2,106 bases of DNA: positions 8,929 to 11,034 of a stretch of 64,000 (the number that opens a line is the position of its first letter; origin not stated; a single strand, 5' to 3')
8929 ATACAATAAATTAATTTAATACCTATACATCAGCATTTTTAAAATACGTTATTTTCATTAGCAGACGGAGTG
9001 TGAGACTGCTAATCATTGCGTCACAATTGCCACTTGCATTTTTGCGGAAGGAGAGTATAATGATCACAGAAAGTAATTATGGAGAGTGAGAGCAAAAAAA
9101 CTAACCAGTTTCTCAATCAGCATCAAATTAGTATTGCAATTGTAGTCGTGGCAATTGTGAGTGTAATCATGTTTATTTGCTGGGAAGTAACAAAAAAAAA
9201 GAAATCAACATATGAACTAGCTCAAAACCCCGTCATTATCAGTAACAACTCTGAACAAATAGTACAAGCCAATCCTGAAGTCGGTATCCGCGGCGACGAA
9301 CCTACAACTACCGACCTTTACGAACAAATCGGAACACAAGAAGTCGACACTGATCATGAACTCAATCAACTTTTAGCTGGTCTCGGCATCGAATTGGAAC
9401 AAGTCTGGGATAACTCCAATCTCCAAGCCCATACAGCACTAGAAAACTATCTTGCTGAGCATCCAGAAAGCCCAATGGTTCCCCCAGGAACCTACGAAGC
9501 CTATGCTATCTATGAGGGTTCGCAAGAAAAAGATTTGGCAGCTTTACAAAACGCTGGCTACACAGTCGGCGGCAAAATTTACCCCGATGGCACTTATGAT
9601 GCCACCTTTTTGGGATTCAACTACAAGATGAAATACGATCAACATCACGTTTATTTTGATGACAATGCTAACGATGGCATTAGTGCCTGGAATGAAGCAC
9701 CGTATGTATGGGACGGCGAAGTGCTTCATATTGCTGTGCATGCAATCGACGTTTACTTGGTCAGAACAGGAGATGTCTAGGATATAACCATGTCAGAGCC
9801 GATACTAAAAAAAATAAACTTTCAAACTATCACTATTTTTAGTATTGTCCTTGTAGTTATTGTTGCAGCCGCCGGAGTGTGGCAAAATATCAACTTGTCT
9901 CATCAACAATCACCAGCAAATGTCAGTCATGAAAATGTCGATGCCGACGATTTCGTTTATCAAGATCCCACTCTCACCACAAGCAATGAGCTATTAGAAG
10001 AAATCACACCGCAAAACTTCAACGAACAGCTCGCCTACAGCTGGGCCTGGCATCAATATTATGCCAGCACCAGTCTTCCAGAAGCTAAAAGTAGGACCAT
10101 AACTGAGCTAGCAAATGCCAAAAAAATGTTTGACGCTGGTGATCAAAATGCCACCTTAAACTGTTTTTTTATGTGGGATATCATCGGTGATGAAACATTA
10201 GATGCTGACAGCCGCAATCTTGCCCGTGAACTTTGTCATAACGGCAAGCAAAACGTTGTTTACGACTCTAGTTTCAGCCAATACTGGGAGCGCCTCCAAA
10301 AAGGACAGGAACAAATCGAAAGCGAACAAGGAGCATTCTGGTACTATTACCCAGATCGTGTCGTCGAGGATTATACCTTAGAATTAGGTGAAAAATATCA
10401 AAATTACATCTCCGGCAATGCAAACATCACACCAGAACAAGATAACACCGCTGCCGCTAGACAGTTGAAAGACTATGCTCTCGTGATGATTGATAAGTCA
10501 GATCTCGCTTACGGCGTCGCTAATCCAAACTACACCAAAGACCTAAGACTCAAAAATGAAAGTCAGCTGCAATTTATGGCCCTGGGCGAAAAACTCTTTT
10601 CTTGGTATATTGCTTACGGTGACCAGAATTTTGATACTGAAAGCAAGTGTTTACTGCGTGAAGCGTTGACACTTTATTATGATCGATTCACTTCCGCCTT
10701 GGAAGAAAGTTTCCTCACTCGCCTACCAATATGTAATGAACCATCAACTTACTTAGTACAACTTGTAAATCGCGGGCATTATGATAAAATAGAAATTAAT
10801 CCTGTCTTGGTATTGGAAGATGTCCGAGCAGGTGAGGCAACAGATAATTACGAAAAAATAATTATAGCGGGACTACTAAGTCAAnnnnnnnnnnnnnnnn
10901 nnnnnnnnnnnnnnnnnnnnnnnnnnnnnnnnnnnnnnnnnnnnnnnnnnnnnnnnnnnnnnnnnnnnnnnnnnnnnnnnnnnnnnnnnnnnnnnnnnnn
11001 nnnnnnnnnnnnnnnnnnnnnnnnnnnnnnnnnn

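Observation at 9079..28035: Two paralogous, gene-order-permuted three-gene cassettes encoding giant cysteine-rich secreted proteins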

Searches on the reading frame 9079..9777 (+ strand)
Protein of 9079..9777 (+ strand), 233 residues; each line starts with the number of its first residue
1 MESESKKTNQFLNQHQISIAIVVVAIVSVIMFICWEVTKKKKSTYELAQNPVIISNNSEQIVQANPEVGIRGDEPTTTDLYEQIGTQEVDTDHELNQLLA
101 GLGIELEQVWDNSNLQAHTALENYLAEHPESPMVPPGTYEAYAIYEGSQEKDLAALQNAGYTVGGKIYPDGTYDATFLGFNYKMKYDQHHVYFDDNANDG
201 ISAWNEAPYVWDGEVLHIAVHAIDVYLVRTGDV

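Call 7: search_protein_families(library=pfam, max_evalue=0.1, proteins=[window:9079-9777:+])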
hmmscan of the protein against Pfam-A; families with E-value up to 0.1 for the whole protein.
window:9079-9777:+ (233 aa): 4 families
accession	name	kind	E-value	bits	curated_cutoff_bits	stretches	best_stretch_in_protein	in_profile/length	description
PF01034.25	Syndecan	-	0.025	15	25.2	1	19-52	10-49/64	Syndecan domain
PF11124.14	Pho86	-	0.042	13.7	29.3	1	7-64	46-103/291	Inorganic phosphate transporter chaperone Pho86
PF14098.11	SSPI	-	0.044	14.4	27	1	96-127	32-63/65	Small, acid-soluble spore protein I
PF07779.18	Cas1_AcylT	-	0.072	12.4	27.3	1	7-49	335-377/482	10 TM Acyl Transferase domain found in Cas1p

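Call 9: search_protein_families(library=ncbifam, max_evalue=0.1, proteins=[window:9079-9777:+])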
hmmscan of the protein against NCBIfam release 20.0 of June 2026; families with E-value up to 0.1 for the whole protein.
window:9079-9777:+ (233 aa): 3 families
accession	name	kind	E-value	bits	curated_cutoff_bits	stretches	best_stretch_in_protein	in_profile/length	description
NF045864.1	glide_MMOB1640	exception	0.0026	17.3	100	1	5-124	45-151/192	MMOB1640 family gliding machinery internal complex protein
NF043065.1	MMSYN1_0478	equivalog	0.016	15.1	170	1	13-53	42-82/190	MFS transporter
NF052312.1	T9SS_PorW_SprE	equivalog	0.02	13.6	250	1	47-154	493-602/716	type IX secretion system periplasmic lipoprotein PorW/SprE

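Call 46: list_cluster_members(proteins=[window:9079-9777:+, window:9790-10884:+, window:10884-15641:+, window:20226-21710:+, window:21710-27385:+, window:27388-28032:+, window:50136-52154:+])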
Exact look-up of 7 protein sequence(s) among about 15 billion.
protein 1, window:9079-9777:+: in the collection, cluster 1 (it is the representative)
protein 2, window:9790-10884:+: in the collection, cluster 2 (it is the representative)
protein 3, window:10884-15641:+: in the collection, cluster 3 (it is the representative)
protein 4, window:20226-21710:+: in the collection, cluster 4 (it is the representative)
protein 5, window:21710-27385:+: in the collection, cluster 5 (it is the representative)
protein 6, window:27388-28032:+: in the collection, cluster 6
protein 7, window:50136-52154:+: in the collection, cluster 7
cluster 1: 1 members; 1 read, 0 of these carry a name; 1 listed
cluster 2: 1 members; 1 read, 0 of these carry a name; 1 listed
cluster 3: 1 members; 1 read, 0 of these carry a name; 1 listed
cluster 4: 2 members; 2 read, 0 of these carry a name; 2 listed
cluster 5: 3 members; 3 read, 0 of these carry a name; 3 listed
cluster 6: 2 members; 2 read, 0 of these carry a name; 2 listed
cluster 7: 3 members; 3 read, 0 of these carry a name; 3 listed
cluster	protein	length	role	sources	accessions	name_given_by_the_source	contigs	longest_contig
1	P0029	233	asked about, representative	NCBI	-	-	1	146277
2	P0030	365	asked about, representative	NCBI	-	-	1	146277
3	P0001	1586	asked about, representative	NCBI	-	-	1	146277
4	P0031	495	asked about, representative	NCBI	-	-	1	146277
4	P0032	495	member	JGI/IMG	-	-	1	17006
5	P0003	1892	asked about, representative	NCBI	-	-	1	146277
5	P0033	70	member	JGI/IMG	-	-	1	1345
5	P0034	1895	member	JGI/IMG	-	-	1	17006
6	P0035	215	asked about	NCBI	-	-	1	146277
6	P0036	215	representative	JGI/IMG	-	-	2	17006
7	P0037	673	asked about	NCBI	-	-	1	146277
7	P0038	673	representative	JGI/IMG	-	-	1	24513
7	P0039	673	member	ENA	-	-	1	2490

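Call 50: search_solved_structures(query=A6, max_evalue=10)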
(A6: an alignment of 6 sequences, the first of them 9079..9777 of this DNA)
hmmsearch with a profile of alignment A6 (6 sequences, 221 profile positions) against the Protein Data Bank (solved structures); distinct sequences matched with E-value up to 10: 3.
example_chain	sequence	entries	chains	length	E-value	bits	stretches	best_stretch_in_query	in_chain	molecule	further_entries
4p5i_A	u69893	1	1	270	0.061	16.3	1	142-198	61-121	Chemokine binding protein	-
4zk9_A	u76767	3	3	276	0.065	16.2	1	142-198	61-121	Chemokine binding protein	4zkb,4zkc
2pij_A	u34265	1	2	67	1.8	11.4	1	145-172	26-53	Prophage Pfl 6 Cro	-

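Call 52: find_homologous_proteins(query=A6, max_evalue=0.001)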
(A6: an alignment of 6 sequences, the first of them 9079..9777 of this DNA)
Query A6 (6 sequences) (233 aa, profile of the alignment): 4 proteins with E <= 0.001 among 3787 candidates.
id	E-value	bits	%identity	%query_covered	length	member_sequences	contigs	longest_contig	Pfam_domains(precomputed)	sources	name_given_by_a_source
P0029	1.2e-89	318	100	100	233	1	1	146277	-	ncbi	-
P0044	6.7e-89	315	60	93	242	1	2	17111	-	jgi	-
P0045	3.2e-85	303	30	39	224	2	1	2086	-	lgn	-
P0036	8.8e-82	292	26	71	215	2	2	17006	-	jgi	-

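Call 84: find_encoding_contigs(protein=P0036, flank=10000, max_places=3)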
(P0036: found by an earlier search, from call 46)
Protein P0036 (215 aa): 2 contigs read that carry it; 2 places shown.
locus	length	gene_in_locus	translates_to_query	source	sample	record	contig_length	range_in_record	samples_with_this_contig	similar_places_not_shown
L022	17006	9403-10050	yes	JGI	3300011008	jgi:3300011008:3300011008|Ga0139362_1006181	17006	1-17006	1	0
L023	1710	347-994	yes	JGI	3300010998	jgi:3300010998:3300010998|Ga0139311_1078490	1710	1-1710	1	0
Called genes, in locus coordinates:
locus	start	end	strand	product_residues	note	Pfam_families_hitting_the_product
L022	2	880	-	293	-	?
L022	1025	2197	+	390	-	PF03816:LytR_cpsA_psr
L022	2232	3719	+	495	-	-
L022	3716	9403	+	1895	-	-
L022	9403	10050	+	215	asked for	-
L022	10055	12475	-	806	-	PF00912:Transgly, PF00905:Transpeptidase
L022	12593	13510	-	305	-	PF00535:Glycos_transf_2, PF13641:Glyco_tranf_2_3, PF13632:Glyco_trans_2_3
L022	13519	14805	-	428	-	PF02403:Seryl_tRNA_N, PF00587:tRNA-synt_2b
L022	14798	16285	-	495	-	PF01336:tRNA_anti-codon, PF00152:tRNA-synt_2, PF01409:tRNA-synt_2d (faint)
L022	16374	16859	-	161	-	PF03449:GreA_GreB_N, PF01272:GreA_GreB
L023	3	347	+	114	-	?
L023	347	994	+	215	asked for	-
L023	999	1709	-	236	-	?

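Call 115: search_protein_families(library=phrogs, max_evalue=0.01, proteins=[window:9079-9777:+])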
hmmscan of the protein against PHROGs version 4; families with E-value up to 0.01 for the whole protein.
window:9079-9777:+ (233 aa): 0 families

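Call 116: search_protein_families(library=padloc, max_evalue=0.01, proteins=[window:9079-9777:+])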
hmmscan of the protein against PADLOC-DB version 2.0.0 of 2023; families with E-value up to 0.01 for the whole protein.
window:9079-9777:+ (233 aa): 0 families

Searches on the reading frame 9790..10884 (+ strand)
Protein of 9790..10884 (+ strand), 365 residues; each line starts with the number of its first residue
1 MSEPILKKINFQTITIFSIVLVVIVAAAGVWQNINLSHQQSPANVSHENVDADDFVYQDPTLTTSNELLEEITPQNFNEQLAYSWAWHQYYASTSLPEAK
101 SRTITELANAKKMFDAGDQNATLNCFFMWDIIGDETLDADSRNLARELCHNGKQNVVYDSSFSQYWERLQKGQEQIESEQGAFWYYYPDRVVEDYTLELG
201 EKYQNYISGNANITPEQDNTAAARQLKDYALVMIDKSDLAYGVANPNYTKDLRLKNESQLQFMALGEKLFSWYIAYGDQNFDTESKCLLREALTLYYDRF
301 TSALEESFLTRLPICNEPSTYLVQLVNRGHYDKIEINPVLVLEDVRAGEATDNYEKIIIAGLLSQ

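Call 7: search_protein_families(library=pfam, max_evalue=0.1, proteins=[window:9790-10884:+])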
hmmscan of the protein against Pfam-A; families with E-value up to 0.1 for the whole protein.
window:9790-10884:+ (365 aa): 1 family
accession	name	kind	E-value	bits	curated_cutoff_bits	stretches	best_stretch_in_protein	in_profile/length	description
PF13808.11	DDE_Tnp_1_assoc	-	0.059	13.9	32.3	0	8-81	15-84/88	DDE_Tnp_1-associated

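Call 9: search_protein_families(library=ncbifam, max_evalue=0.1, proteins=[window:9790-10884:+])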
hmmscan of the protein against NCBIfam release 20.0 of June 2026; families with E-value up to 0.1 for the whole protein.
window:9790-10884:+ (365 aa): 0 families

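Call 49: search_solved_structures(query=A5, max_evalue=10)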
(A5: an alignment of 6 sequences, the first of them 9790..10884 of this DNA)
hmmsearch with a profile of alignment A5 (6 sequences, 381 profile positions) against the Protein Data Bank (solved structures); distinct sequences matched with E-value up to 10: 1.
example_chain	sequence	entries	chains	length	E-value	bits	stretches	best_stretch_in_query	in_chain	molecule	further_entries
7jhj_R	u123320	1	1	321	2.3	10.5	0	9-49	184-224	BILF1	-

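Call 51: find_homologous_proteins(query=A5, max_evalue=0.001)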
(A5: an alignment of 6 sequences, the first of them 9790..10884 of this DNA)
Query A5 (6 sequences) (365 aa, profile of the alignment): 5 proteins with E <= 0.001 among 8000 candidates.
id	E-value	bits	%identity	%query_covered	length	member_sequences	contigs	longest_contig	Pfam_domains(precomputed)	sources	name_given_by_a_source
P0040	3.0e-151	522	57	100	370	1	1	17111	-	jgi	-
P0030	4.4e-151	521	100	100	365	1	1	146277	-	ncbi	-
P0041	3.6e-119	416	21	97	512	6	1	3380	-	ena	-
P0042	1.6e-77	279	22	60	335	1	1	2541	-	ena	-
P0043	9.0e-49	185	20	46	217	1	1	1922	-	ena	-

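Call 81: predict_structure(alignment_id=A10)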
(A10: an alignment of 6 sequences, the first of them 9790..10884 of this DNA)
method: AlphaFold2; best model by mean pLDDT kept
length: 365 residues; sequences in the alignment: 6
mean_pLDDT: 74.0   pTM: 0.66
mean pLDDT of the five models: 74.0, 72.6, 71.4, 70.3, 61.4
residues with pLDDT >= 90: 46; 70-90: 204; 50-70: 70; < 50: 45
segments of 3 or more residues with pLDDT < 50: 1-13, 33-57, 330-334
pLDDT, mean of each block of 10 residues (from residue 1): 38 52 60 41 32 52 91 90 92 92 96 85 69 86 85 68 85 78 67 86 82 71 80 78 58 80 88 84 84 86 78 71 63 56 73 83 84
secondary structure, 60 per line:
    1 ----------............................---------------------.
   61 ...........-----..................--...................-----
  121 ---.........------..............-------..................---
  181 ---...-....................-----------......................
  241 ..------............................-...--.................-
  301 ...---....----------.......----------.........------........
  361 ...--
elements in order: H11-38 H60-71 H77-94 H97-115 H124-132 H139-152 H160-177 H188-207 H219-242 H249-276 H283-299 H307-310 H321-327 H338-346 H353-363

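Call 115: search_protein_families(library=phrogs, max_evalue=0.01, proteins=[window:9790-10884:+])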
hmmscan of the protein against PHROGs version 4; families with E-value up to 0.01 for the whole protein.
window:9790-10884:+ (365 aa): 0 families

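Call 116: search_protein_families(library=padloc, max_evalue=0.01, proteins=[window:9790-10884:+])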
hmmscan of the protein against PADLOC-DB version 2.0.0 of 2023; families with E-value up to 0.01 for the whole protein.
window:9790-10884:+ (365 aa): 0 families
